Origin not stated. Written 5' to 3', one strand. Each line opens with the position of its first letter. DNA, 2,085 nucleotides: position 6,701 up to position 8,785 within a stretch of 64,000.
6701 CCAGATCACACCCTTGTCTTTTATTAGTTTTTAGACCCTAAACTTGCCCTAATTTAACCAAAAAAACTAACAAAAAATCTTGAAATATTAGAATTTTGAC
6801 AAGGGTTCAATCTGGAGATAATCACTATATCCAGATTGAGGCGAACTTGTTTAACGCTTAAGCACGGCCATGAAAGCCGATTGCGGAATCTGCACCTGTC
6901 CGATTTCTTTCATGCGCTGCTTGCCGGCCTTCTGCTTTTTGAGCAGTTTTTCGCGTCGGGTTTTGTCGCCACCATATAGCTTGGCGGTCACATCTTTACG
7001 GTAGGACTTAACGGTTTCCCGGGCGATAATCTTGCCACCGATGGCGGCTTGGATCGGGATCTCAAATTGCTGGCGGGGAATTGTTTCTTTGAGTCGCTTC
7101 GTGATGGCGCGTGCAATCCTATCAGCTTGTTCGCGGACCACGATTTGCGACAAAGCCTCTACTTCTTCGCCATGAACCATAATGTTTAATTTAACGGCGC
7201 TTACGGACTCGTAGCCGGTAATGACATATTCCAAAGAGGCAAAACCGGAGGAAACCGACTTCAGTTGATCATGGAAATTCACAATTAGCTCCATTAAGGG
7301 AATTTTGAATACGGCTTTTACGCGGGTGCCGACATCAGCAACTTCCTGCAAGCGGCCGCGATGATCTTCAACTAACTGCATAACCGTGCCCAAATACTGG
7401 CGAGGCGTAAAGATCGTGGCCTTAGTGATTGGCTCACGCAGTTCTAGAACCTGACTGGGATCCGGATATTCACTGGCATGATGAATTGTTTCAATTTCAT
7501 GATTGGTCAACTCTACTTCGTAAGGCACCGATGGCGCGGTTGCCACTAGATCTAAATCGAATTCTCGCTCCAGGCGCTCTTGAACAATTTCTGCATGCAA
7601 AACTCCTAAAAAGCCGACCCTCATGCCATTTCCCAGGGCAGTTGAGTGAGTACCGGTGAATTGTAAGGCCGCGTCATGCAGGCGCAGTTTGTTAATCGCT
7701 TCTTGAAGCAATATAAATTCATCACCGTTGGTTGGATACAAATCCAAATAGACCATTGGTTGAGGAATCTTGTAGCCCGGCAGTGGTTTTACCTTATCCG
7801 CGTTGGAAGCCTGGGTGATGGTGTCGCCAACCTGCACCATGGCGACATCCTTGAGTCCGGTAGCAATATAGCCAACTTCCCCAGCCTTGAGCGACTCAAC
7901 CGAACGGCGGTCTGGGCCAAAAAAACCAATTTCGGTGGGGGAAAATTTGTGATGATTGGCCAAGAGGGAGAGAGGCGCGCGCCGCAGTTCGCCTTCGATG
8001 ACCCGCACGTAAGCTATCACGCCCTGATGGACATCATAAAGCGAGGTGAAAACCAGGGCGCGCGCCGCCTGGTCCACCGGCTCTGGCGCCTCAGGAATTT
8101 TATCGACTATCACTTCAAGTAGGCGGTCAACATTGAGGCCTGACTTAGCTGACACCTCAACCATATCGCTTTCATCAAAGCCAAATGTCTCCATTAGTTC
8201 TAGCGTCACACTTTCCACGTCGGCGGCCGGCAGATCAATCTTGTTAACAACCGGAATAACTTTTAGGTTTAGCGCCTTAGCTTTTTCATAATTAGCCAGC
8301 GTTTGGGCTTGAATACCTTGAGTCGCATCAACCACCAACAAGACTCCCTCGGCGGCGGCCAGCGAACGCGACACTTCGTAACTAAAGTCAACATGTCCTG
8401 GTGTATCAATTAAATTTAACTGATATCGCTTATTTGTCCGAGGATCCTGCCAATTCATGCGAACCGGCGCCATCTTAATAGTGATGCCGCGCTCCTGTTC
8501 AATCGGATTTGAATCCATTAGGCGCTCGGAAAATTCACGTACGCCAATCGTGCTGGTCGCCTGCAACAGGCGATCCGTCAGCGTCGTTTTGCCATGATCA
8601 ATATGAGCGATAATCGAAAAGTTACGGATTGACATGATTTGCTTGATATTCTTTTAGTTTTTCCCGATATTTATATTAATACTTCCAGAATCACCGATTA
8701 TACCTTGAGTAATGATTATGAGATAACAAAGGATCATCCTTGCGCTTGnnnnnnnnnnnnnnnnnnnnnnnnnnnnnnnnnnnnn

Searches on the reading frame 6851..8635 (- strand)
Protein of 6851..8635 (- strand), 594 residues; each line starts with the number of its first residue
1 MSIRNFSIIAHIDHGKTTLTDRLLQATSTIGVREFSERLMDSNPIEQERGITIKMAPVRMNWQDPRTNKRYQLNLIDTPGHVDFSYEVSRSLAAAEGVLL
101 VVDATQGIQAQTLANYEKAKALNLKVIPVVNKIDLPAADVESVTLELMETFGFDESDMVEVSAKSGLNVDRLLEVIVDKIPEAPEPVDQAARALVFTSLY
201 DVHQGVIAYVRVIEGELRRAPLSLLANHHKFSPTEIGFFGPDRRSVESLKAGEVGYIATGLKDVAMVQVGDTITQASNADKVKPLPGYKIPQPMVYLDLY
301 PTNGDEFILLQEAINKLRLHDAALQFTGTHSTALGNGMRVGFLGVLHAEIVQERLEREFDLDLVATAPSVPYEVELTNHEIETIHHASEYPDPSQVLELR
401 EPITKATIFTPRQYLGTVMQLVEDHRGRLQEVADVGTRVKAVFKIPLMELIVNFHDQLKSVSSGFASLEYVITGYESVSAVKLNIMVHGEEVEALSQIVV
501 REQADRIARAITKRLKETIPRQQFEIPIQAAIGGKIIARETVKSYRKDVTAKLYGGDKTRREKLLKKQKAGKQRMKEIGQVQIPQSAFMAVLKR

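Call 73: search_protein_families(library=pfam, max_evalue=0.001, proteins=[window:6851-8635:-])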
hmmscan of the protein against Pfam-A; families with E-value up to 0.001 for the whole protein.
window:6851-8635:- (594 aa): 9 families
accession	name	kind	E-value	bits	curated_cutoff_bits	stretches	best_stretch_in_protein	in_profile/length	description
PF00009.33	GTP_EFTU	-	4.5e-55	186.6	26.5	1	2-181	2-187/188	Elongation factor Tu GTP binding domain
PF06421.17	LepA_C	-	3e-46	156.4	29.7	1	487-593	1-107/107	GTP-binding protein LepA C-terminus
PF00679.30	EFG_C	-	2.8e-18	66.2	27.9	1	399-484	2-87/89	Elongation factor G C-terminus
PF00071.28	Ras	-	7.7e-06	26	21.6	1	67-180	44-160/162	Ras family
PF01926.29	MMR_HSR1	-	1.3e-05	25.7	21.9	1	14-132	10-113/113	50S ribosome-binding GTPase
PF22042.2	EF-G_D2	-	2e-05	25.1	27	1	191-275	2-83/84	Elongation factor G domain 2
PF14492.12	EFG_III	-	0.00037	20.9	27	1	290-363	1-71/75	Elongation Factor G, domain III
PF03144.31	GTP_EFTU_D2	-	0.00044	21.1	30.3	0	205-274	1-73/73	Elongation factor Tu domain 2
PF16897.10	MMR_HSR1_Xtn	-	0.0006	20.2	35.2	0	123-179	55-103/106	C-terminal region of MMR_HSR1 domain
